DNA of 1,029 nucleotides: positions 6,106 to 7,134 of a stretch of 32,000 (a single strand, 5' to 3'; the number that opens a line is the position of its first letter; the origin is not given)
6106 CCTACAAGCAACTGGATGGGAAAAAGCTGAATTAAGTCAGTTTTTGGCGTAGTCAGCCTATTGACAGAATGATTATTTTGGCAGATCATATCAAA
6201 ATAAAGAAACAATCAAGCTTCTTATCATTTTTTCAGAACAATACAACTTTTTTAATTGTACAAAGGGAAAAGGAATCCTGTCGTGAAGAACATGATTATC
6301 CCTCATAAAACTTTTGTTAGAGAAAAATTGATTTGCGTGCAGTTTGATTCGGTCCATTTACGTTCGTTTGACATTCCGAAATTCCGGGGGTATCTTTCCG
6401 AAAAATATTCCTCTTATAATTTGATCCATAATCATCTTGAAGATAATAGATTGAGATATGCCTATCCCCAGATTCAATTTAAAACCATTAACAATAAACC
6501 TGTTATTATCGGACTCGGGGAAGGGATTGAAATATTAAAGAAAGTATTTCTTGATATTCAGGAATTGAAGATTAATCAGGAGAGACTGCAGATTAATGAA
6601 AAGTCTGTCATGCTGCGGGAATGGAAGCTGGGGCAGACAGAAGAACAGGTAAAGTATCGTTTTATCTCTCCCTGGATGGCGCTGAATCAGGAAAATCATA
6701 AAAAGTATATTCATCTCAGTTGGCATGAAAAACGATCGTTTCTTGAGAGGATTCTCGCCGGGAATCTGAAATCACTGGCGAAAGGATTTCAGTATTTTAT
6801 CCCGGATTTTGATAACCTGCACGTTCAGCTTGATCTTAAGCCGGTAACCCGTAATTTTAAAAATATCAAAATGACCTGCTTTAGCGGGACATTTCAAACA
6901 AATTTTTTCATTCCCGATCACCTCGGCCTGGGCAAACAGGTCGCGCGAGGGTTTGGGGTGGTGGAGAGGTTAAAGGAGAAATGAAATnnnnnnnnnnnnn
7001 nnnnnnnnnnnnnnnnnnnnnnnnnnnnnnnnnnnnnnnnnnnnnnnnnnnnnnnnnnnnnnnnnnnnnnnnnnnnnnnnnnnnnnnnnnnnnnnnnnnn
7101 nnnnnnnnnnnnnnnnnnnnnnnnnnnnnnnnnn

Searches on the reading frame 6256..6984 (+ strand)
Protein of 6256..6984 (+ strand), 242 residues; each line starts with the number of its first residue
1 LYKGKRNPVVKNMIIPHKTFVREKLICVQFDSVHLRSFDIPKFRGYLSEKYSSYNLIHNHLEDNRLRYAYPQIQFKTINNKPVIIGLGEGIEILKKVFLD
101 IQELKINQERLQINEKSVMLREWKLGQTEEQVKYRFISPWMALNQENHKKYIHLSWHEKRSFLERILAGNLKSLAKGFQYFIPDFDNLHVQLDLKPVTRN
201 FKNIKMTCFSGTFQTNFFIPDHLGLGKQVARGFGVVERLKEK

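Call 5: search_protein_families(library=padloc, proteins=[window:6256-6984:+], max_evalue=0.1)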
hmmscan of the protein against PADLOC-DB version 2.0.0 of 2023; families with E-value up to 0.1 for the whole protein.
window:6256-6984:+ (242 aa): 5 families
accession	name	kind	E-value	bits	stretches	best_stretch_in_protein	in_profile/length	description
PDLC01381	Cas6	-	3.3e-76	253.8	1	25-238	5-215/216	"CAS-I,CAS-II,CAS-III,CAS-IV,CAS-V,CAS-VI; crRNAmaturation"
PDLC02104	Cas6b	-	5.6e-70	233.5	1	25-238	5-215/216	-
PDLC02098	Cas6_IIIa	-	6.3e-08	31.3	1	93-237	69-198/200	-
PDLC01782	Cas6b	-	6.9e-06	24.3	1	94-238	87-233/235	-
PDLC01609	Cas6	-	1.5e-05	23.8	1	101-237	5-136/137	"CAS-I,CAS-II,CAS-III,CAS-IV,CAS-V,CAS-VI; crRNAmaturation"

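Call 6: search_protein_families(library=ncbifam, proteins=[window:6256-6984:+], max_evalue=0.1)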
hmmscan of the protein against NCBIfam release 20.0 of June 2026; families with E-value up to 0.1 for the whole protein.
window:6256-6984:+ (242 aa): 1 family
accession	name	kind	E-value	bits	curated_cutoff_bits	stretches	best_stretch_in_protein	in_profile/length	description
TIGR03795.1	RNP_Burkhold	subfamily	0.051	13.9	41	0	151-193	20-61/114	BMA_0021/BMA_0022 family TOMM bacteriocin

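Call 7: search_protein_families(library=pfam, proteins=[window:6256-6984:+], max_evalue=0.1)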
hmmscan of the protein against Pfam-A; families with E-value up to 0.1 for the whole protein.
window:6256-6984:+ (242 aa): 3 families
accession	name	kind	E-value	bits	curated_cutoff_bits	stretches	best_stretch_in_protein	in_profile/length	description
PF17262.7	Cas6b_C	-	3e-39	134.2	39.4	1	128-238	3-113/114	Cas6b C-terminal domain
PF17955.6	Cas6b_N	-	8.5e-29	100.2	25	1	26-122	6-103/105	Cas6b N-terminal domain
PF01881.21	Cas_Cas6_C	-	0.0028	18.9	23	1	127-237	6-124/125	CRISPR associated protein Cas6, C-terminal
